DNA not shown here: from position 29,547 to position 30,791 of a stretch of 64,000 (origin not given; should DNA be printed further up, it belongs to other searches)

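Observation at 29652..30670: Second AT-rich single-gene islet (315-aa protein with possible PD-(D/E)xK motif) between convergent DUF423 and membrane-protein genes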

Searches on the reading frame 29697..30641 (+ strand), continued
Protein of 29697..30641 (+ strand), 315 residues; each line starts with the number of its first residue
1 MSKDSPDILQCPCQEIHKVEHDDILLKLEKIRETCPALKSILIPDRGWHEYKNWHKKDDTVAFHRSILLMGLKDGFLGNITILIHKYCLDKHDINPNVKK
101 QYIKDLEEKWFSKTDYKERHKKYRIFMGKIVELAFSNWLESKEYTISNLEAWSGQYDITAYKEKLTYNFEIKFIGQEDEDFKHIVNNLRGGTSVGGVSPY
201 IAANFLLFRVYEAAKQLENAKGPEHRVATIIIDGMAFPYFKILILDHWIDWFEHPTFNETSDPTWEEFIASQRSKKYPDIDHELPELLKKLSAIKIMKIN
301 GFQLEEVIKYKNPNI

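Call 69: find_homologous_proteins(query=A2, max_evalue=1e-10)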
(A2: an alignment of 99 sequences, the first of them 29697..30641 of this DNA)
Query A2 (99 sequences) (315 aa, profile of the alignment): 26 proteins with E <= 1e-10 among 7740 candidates.
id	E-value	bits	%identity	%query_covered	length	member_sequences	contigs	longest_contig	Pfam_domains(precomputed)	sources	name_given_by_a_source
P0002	3.9e-120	419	43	94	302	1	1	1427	-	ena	-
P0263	5.3e-117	409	41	95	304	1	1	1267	-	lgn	-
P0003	2.0e-116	407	40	91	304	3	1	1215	-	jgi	-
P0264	8.9e-112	391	43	86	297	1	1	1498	-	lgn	-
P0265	2.5e-110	387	39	91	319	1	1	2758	-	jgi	-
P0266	1.6e-109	384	39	92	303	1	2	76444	-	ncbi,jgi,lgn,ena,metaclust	metaclust:\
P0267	2.8e-109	383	37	97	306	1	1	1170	-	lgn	-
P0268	7.6e-109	382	41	91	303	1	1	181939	-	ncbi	-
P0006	1.3e-107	378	39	91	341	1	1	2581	-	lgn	-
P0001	1.3e-106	374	100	100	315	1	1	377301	-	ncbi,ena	-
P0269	9.0e-106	372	37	91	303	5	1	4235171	-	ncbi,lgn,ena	-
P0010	2.6e-105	370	37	93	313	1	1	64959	-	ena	-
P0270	2.1e-104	367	35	93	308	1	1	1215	-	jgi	jgi:hypothetical protein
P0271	3.2e-104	367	38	89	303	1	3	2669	-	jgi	jgi:hypothetical protein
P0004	3.9e-103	363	43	82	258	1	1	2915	-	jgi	-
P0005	7.6e-89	316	38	97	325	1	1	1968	-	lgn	-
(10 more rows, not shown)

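Call 70: find_encoding_contigs(protein=P0268, flank=7000, max_places=2)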
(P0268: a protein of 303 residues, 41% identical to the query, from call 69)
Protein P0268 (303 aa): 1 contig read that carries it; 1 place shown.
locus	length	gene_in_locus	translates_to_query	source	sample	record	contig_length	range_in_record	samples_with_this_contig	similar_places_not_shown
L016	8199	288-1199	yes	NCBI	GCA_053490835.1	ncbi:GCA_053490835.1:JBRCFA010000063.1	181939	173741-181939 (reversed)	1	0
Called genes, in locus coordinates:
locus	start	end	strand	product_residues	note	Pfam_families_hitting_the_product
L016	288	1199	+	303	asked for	-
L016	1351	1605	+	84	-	-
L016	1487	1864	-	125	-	PF01527:HTH_Tnp_1, PF13384:HTH_23 (weak), PF13518:HTH_28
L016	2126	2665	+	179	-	PF13505:OMP_b-brl (weak)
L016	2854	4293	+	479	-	PF13230:GATase_4 (weak), PF13522:GATase_6, PF13537:GATase_7, PF00156:Pribosyltran (weak)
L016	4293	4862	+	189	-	PF01066:CDP-OH_P_transf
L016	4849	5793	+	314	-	PF13401:AAA_22 (faint), PF02881:SRP54_N, PF00448:SRP54, PF13604:AAA_30 (weak)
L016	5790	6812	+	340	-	PF02746:MR_MLE_N, PF13378:MR_MLE_C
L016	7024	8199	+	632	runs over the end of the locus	PF02518:HATPase_c (weak), PF13589:HATPase_c_3, PF01119:DNA_mis_repair, PF08676:MutL_C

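Call 71: find_encoding_contigs(protein=P0266, flank=7000, max_places=2)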
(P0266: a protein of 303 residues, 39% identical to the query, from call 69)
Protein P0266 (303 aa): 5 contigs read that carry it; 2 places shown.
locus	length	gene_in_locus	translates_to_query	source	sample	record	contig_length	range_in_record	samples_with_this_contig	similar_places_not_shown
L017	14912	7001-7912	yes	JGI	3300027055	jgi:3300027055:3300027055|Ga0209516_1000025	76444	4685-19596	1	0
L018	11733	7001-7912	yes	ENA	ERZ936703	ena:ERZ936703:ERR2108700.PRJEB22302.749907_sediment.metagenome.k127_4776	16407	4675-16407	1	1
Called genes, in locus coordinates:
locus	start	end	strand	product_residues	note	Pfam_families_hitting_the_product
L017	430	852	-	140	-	PF13581:HATPase_c_2, PF02518:HATPase_c (weak)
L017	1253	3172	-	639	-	-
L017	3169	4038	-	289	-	PF00106:adh_short (faint), PF01073:3Beta_HSD, PF01370:Epimerase, PF02719:Polysacc_synt_2 (weak), PF04321:RmlD_sub_bind, PF13460:NAD_binding_10, PF16363:GDP_Man_Dehyd, PF07993:NAD_binding_4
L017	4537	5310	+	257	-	PF13588:HSDR_N_2 (weak)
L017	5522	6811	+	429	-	PF02646:RmuC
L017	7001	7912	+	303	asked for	-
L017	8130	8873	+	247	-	PF10137:CAP12-PCTIR_TIR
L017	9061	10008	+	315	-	PF08240:ADH_N, PF00107:ADH_zinc_N, PF13602:ADH_zinc_N_2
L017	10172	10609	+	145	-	PF19935:DUF6398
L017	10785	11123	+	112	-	-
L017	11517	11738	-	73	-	-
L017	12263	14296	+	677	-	PF00082:Peptidase_S8, PF18962:Por_Secre_tail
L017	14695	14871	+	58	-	-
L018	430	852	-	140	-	PF13581:HATPase_c_2, PF02518:HATPase_c (weak)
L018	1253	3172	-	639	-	-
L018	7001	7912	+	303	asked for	-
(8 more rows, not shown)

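Call 72: find_encoding_contigs(protein=P0010, flank=7000, max_places=2)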
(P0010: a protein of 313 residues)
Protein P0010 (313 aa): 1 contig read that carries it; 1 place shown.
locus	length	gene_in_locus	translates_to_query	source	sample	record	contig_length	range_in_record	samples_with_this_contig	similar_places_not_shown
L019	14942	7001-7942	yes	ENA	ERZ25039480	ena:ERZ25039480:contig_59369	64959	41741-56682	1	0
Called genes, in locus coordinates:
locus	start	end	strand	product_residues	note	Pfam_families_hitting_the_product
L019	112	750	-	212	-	-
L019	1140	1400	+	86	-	-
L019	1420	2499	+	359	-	PF13481:AAA_25 (weak)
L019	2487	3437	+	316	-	PF13481:AAA_25, PF12802:MarR_2 (faint), PF00392:GntR (weak)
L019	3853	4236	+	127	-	-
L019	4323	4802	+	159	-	-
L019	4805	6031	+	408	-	PF00589:Phage_integrase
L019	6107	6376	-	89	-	-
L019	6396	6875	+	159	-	-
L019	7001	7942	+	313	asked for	-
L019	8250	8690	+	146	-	-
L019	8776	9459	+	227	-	PF18734:HEPN_AbiU2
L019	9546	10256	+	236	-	PF12705:PDDEXK_1 (weak)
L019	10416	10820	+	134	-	-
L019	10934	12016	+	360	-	PF14082:SduA_C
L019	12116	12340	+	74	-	-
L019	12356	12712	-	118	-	-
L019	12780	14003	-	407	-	PF00872:Transposase_mut, PF10551:MULE (weak)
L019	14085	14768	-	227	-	-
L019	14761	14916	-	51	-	-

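Call 73: fold_search(model_id=the predicted structure, library=viral)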
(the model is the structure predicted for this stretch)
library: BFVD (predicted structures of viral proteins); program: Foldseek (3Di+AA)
matches with E <= 10: 501; with E <= 0.001: 0
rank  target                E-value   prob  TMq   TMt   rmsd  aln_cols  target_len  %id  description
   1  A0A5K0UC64            1.6e-02  0.13  0.12  0.08  20.5       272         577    9  P-loop NTPase domain protein [Yasminevirus sp. GU-2018]
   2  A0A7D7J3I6            2.1e-02  0.23  0.16  0.12  19.9       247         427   14  (no name in the UniProt tables at hand)
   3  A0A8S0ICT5            2.8e-02  0.15  0.17  0.13  22.0       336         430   12  (no name in the UniProt tables at hand)
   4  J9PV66                3.2e-02  0.23  0.18  0.19  18.9       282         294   13  Uncharacterized protein [Bacillus phage BCD7]
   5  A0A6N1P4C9            5.5e-02  0.18  0.17  0.17  17.6       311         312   12  Zeta toxin domain-containing protein [Tupanvirus soda lake]
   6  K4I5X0                5.8e-02  0.44  0.15  0.23  19.5       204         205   13  Uncharacterized protein [Salmonella phage STML-198]
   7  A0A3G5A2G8            7.3e-02  0.10  0.12  0.16  15.1       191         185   12  Uncharacterized protein [Faunusvirus sp.]
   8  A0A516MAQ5            9.6e-02  0.21  0.22  0.25  15.3       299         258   10  (no name in the UniProt tables at hand)
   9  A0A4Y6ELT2            9.6e-02  0.15  0.13  0.19  18.1       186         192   12  Thymidylate kinase [Microbacterium phage Finny]
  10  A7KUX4                1.2e-01  0.60  0.22  0.24   6.2       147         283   12  (no name in the UniProt tables at hand)
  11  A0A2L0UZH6            1.2e-01  0.12  0.20  0.18  18.0       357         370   14  Uncharacterized protein [Agrobacterium phage Atu_ph07]
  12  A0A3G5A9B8            1.5e-01  0.11  0.15  0.19  21.3       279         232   12  Zeta toxin domain-containing protein [Harvfovirus sp.]
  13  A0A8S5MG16            2.3e-01  0.21  0.22  0.24  19.5       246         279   10  Anti-bacteriophage protein A/HamA C-terminal domain-containing protein [Siphoviridae sp. ctcfw7]
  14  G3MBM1                2.3e-01  0.10  0.11  0.07  14.2       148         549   14  Gp155 [Bacillus phage G]
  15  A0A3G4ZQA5            2.5e-01  0.28  0.18  0.12  10.2       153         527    9  DUF2726 domain-containing protein [Barrevirus sp.]
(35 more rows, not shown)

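Call 76: search_protein_families(library=pfam, proteins=[L005:8553-9104:-, L005:9117-9449:+, L005:9595-9921:+, L010:8011-8730:-, L010:8733-9041:-, L010:11204-11785:-, L010:11775-13223:-, L010:13248-13655:-, L008:4500-4913:-, L004:12568-13158:-], max_evalue=0.001)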
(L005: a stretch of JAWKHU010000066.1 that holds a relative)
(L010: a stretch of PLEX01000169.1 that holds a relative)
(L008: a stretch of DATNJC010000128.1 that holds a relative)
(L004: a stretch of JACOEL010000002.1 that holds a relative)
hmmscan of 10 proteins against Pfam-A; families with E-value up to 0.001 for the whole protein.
L005:8553-9104:- (183 aa): 0 families

L005:9117-9449:+ (111 aa): 1 family
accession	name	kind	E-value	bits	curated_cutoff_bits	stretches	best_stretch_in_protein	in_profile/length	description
PF22522.2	DUF6998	-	2.3e-14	53.9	27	1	16-82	36-102/136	Family of unknown function (DUF6998)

L005:9595-9921:+ (109 aa): 0 families

L010:8011-8730:- (239 aa): 1 family
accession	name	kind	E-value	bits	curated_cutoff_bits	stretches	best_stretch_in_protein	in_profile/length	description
PF01261.30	AP_endonuc_2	-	1.4e-07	32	31.1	1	101-194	115-212/249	Xylose isomerase-like TIM barrel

L010:8733-9041:- (102 aa): 0 families

L010:11204-11785:- (193 aa): 4 families
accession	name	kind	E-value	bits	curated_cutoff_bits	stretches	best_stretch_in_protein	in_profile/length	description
PF22769.1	DCD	-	5.9e-38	130.8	27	1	13-161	13-152/153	dCTP deaminase-like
PF00692.24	dUTPase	-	1.3e-12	48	22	1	73-164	17-106/129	dUTPase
PF06559.16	DCD_N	-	1.4e-06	28.7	21.4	1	30-160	28-161/164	2'-deoxycytidine 5'-triphosphate deaminase (DCD) N-terminal domain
PF22569.1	DCD_C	-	2.9e-05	24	22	1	64-180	62-183/192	2'-deoxycytidine 5'-triphosphate deaminase (DCD), C-terminal domain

L010:11775-13223:- (482 aa): 0 families

L010:13248-13655:- (135 aa): 0 families

L008:4500-4913:- (137 aa): 1 family
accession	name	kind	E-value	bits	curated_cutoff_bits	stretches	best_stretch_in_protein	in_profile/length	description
PF01934.22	HepT-like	-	7.5e-23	81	23.5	1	36-130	3-120/120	Ribonuclease HepT-like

L004:12568-13158:- (196 aa): 3 families
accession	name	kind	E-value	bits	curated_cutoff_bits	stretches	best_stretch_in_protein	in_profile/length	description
PF13302.13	Acetyltransf_3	-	8.4e-34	117.7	25.4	1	22-160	1-138/138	Acetyltransferase (GNAT) domain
PF00583.31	Acetyltransf_1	-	9.1e-09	36.1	20.7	1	60-158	19-115/116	Acetyltransferase (GNAT) family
PF13420.13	Acetyltransf_4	-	2.9e-08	34.3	24.3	1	26-177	2-152/155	Acetyltransferase (GNAT) domain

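Call 79: search_protein_families(library=padloc, proteins=[L019:8250-8687:+, L019:6396-6872:+, L017:4537-5307:+, L017:8130-8870:+, L010:11775-13223:-], max_evalue=0.01)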
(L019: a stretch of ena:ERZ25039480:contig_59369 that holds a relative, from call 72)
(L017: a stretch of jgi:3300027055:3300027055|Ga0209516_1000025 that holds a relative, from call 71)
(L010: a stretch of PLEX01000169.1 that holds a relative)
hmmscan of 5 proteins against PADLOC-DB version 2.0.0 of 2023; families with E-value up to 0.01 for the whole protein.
L019:8250-8687:+ (146 aa): 0 families

L019:6396-6872:+ (159 aa): 0 families

L017:4537-5307:+ (257 aa): 2 families
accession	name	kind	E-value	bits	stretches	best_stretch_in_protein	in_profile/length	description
PDLC04134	mad2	-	7.6e-05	19.7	1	40-134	12-111/492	mads_2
PDLC03604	REase_MTase_IIG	-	0.00016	17.8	1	64-123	77-138/1011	Type IIG restriction enzyme-methyltransferase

L017:8130-8870:+ (247 aa): 9 families
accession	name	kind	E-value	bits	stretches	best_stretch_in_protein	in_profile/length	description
PDLC05005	PDC-S35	-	4.3e-28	96.8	1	102-242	109-251/264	-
PDLC05007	PDC-S35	-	6.8e-25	86.3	1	104-227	126-253/278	-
PDLC05004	PDC-S35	-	1.4e-23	81.8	1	99-227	107-240/265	-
PDLC05006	PDC-S35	-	4.1e-21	73.4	1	100-240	71-218/231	-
PDLC05003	PDC-S35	-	3.4e-17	60.8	1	103-242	81-229/245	-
PDLC00729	Effector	-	4.7e-14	50.5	1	112-229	4-126/310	TIR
PDLC00731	Effector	-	6.9e-13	46.2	1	113-229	156-279/306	TIR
PDLC02371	PycTIR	-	1.8e-10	38.7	1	102-243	143-280/288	-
PDLC00732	Effector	-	6.5e-09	33.1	1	147-228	188-274/301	TIR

L010:11775-13223:- (482 aa): 0 families

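Call 86: find_related_loci(query=A1, collection=metagenome_contigs, flank=6000)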
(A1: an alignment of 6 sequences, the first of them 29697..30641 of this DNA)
Query A1 (315 aa) in metagenome_contigs; peptide patterns used: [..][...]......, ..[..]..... (x = any residue, [..] = any of these).
471 stretches matched a pattern; 26 encode a relative of the query (tblastn E <= 1e-3); 26 distinct loci.
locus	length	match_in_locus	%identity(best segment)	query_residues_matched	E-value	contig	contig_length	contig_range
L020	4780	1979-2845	41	11-303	2e-72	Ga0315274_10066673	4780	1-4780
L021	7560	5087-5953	41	11-303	2e-72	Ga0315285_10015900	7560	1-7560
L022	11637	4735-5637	43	5-309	5e-72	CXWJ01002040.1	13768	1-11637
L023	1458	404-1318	41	7-312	4e-74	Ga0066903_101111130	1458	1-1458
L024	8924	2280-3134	39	11-298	4e-69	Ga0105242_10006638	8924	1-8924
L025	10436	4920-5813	39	2-303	5e-69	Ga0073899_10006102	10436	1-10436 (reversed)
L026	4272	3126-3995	37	11-303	6e-68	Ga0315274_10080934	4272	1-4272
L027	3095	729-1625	41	7-309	7e-68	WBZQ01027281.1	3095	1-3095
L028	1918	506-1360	40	10-298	1e-69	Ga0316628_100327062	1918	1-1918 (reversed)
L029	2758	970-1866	39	1-297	9e-65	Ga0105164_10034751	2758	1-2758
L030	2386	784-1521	40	11-257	9e-58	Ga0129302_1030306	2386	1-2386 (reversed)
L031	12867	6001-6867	38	11-301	2e-56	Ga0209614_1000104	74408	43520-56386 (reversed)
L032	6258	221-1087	37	9-297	3e-56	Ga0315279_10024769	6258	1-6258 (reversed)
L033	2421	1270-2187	35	9-311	7e-50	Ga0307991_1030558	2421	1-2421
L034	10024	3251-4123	35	9-307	3e-49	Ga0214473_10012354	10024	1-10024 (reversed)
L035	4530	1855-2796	32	1-315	7e-48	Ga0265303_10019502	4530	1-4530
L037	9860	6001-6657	37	11-227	3e-47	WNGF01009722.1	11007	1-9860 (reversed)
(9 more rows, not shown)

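Call 89: search_protein_families(library=pfam, proteins=[L021:4427-4930:-, L021:6190-6576:+, L022:4086-4424:+, L024:1128-1829:+, L031:7036-7926:+, L032:1569-4682:+, L034:4193-5080:+, L035:691-1776:+, L037:1738-5841:+, L037:7022-7918:-], max_evalue=0.001)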
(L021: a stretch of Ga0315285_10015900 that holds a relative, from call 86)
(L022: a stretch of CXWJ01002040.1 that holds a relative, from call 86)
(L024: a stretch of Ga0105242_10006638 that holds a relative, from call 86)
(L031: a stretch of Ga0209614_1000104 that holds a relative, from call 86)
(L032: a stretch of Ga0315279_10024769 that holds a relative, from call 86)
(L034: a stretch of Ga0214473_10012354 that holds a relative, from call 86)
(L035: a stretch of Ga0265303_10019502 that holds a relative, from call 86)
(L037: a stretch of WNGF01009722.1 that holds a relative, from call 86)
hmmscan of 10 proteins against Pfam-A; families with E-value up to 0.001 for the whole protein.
L021:4427-4930:- (167 aa): 0 families

L021:6190-6576:+ (129 aa): 0 families

L022:4086-4424:+ (113 aa): 1 family
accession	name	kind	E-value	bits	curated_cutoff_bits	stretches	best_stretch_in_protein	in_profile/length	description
PF07238.19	PilZ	-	5.3e-16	59.2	22.5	1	6-102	1-101/102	PilZ domain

L024:1128-1829:+ (234 aa): 2 families
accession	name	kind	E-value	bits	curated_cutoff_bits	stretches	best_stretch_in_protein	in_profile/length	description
PF00589.27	Phage_integrase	-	3.6e-12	46.8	27.1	1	95-185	2-100/172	Phage integrase family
PF13495.12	Phage_int_SAM_4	-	2.6e-10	41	27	1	17-75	23-81/85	Phage integrase, N-terminal SAM-like domain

L031:7036-7926:+ (297 aa): 0 families

L032:1569-4682:+ (1038 aa): 1 family
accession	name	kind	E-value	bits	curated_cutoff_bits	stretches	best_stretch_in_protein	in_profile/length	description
PF07224.18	Chlorophyllase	-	3.8e-07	29.6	26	1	577-690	38-154/301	Chlorophyllase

L034:4193-5080:+ (296 aa): 1 family
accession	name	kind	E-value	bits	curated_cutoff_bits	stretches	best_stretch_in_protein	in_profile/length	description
PF00701.28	DHDPS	-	4.2e-99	331.4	22.1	1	2-285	2-287/289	Dihydrodipicolinate synthetase family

L035:691-1776:+ (362 aa): 0 families

L037:1738-5841:+ (1368 aa): 19 families
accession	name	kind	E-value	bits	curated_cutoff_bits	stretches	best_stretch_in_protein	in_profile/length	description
PF13424.12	TPR_12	-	2.1e-47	159.6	30.1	5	866-937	3-76/77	Tetratricopeptide repeat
PF13374.12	TPR_10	-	8.5e-35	118.2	27.5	1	946-979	2-35/42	Tetratricopeptide repeat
PF07719.23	TPR_2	-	5e-29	98.4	27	0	828-857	3-32/34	Tetratricopeptide repeat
PF12770.12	CHAT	-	2.9e-26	93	24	1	61-324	2-272/289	CHAT domain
PF14938.12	SNAP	-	4.3e-17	62.9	25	1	857-971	66-180/282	Soluble NSF attachment protein, SNAP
PF17874.7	TPR_MalT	-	4.7e-17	62.7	45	3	1063-1215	37-189/336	MalT-like TPR region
PF00515.34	TPR_1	-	1.3e-16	60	27.8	0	829-855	4-30/34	Tetratricopeptide repeat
PF24885.1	TPR_NPHP3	-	1.1e-13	51.6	100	1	987-1058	100-173/239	Nephrocystin-3 TPR domain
PF13428.12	TPR_14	-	4.9e-13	48.8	23.5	0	787-821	1-35/44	Tetratricopeptide repeat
PF13414.12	TPR_11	-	4e-08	33.3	26.8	0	998-1019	6-27/42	TPR repeat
PF07721.20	TPR_4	-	4.9e-08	33.3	27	0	1186-1208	1-23/26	Tetratricopeptide repeat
PF04212.24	MIT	-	2e-07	31.5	30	0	829-858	7-36/66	MIT (microtubule interacting and transport) domain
PF23938.1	DUF7273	-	7.4e-07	29.7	31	0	1149-1183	16-50/65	Domain of unknown function (DUF7273)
PF12680.13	SnoaL_2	-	2.8e-06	28.3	27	0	918-961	9-52/102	SnoaL-like domain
PF22703.2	Cdc6_lid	-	1.1e-05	25.7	27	0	1113-1134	27-48/68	Cdc6 AAA+ ATPase-type lid domain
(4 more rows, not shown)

L037:7022-7918:- (298 aa): 3 families
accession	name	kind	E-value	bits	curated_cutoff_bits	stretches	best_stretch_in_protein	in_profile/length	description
PF00589.27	Phage_integrase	-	9.2e-32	110.6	27.1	1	127-287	3-170/172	Phage integrase family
PF02899.23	Phage_int_SAM_1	-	6.1e-05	23.7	22.3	1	25-101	10-81/83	Phage integrase, N-terminal SAM-like domain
PF13495.12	Phage_int_SAM_4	-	0.00033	21.5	27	0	28-103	13-82/85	Phage integrase, N-terminal SAM-like domain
